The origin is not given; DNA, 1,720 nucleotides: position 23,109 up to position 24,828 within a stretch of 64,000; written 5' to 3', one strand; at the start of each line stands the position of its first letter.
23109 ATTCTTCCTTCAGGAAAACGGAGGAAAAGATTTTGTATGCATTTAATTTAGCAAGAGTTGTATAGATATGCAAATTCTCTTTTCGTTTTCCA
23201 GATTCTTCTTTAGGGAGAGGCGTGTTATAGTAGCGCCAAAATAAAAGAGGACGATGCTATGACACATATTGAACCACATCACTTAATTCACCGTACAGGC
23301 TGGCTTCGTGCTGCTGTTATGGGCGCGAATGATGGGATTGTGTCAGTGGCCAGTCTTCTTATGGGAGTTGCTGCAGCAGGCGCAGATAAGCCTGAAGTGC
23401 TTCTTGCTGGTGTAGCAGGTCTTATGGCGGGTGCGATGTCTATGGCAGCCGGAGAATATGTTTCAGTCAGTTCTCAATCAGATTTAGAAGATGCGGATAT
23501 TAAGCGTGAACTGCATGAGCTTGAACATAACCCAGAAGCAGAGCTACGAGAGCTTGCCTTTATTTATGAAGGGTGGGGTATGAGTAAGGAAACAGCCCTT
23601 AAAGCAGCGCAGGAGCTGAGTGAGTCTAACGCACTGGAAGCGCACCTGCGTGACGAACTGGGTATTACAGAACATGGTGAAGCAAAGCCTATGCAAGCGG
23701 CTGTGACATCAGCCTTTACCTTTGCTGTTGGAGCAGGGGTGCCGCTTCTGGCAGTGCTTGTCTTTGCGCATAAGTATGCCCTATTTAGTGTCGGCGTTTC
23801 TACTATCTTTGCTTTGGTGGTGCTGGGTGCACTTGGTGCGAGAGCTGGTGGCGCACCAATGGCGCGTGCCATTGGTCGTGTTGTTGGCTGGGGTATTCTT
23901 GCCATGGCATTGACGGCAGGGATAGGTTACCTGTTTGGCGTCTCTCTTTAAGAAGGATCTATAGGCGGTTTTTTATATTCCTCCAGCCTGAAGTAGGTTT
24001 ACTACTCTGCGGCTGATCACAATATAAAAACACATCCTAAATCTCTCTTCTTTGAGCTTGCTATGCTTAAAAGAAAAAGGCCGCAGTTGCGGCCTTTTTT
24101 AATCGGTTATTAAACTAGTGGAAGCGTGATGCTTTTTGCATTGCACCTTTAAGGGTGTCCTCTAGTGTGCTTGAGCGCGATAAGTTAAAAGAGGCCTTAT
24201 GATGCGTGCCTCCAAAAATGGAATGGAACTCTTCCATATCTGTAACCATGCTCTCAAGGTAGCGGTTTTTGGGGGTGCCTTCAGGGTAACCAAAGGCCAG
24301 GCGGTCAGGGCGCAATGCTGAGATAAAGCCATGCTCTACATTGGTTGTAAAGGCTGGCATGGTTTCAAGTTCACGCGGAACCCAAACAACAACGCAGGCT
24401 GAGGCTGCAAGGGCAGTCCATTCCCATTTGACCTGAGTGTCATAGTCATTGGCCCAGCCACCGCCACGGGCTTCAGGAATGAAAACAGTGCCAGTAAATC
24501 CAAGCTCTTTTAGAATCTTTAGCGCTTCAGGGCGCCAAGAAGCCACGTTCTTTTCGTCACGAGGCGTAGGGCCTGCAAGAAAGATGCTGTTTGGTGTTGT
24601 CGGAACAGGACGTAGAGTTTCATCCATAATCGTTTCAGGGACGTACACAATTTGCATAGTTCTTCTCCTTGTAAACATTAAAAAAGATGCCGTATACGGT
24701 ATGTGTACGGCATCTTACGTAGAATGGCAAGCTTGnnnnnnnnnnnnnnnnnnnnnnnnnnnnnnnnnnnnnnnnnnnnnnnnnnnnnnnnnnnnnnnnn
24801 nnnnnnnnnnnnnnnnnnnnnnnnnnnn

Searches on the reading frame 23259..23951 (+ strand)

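Call 77: search_protein_families(library=pfam, proteins=[window:23259-23951:+], max_evalue=0.000001)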
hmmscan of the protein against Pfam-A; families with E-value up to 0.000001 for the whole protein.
window:23259-23951:+ (230 aa): 1 family
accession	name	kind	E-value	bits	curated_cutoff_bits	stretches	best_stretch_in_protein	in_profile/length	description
PF01988.24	VIT1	-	1.8e-65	221.2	28.1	1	16-224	1-214/214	VIT family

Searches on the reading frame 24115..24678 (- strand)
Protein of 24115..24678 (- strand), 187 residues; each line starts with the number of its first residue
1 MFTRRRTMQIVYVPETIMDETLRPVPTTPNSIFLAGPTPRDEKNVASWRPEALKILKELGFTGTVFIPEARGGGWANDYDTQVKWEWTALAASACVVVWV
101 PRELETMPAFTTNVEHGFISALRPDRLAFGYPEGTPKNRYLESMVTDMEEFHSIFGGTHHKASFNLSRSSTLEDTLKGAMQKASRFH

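Call 77: search_protein_families(library=pfam, proteins=[window:24115-24678:-], max_evalue=0.000001)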
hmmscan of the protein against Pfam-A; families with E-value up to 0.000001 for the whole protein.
window:24115-24678:- (187 aa): 1 family
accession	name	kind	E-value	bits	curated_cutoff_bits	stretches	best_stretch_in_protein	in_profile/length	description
PF15891.11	Nuc_deoxyri_tr2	-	1.2e-08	35.7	30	1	31-120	3-92/105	Nucleoside 2-deoxyribosyltransferase like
